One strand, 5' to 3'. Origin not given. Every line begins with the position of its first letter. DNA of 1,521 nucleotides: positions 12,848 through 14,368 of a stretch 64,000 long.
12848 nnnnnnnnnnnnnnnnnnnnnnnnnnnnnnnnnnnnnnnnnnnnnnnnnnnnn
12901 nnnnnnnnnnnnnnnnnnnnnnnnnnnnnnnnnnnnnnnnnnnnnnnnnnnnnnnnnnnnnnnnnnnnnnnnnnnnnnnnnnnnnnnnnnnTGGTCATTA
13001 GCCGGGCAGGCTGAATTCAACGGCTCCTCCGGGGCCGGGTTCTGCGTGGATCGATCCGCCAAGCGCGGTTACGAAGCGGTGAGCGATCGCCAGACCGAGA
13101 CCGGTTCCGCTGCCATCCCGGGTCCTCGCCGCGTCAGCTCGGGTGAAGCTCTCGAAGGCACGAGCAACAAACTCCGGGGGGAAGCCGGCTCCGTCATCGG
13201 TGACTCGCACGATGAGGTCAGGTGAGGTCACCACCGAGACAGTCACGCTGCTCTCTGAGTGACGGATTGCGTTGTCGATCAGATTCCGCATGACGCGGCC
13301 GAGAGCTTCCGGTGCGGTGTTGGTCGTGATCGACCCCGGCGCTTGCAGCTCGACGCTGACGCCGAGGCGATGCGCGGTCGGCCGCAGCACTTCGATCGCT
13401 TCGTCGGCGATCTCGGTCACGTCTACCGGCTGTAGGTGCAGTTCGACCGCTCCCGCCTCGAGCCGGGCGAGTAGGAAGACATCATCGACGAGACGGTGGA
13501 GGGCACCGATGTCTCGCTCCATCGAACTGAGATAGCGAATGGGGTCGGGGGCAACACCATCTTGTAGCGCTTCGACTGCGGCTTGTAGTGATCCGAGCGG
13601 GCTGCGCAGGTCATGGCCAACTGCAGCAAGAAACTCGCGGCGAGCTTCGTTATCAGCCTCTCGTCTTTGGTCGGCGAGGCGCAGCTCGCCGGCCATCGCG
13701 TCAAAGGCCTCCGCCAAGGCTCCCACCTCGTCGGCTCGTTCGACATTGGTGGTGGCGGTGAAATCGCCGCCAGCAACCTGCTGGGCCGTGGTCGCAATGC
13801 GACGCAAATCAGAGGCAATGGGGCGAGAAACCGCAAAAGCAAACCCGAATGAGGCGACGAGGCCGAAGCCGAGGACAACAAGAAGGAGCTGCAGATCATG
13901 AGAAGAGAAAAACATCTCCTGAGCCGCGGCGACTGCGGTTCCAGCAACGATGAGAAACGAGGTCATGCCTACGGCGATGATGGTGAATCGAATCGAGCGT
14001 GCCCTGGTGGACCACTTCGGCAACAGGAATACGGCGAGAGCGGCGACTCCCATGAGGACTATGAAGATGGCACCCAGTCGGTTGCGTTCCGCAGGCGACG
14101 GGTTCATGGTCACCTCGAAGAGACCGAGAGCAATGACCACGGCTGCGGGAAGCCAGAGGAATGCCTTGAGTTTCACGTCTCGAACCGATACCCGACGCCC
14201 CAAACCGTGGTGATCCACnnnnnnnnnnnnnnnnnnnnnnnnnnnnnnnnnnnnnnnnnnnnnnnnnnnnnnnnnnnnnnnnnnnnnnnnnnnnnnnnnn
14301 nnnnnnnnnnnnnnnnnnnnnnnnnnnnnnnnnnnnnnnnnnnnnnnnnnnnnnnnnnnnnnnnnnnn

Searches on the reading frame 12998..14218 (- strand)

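Call 67: search_protein_families(library=pfam, proteins=[window:12998-14218:-], max_evalue=0.00001)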
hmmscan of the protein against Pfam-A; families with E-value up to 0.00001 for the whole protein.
window:12998-14218:- (406 aa): 3 families
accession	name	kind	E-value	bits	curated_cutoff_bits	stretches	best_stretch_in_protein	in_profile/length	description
PF02518.31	HATPase_c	-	1.1e-23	84.2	26.4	1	303-405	3-108/111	Histidine kinase-, DNA gyrase B-, and HSP90-like ATPase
PF00672.30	HAMP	-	6.2e-14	52.5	25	1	130-180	2-52/53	HAMP domain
PF00512.31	HisKA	-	5.4e-13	49.2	26.9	1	192-256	1-66/66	His Kinase A (phospho-acceptor) domain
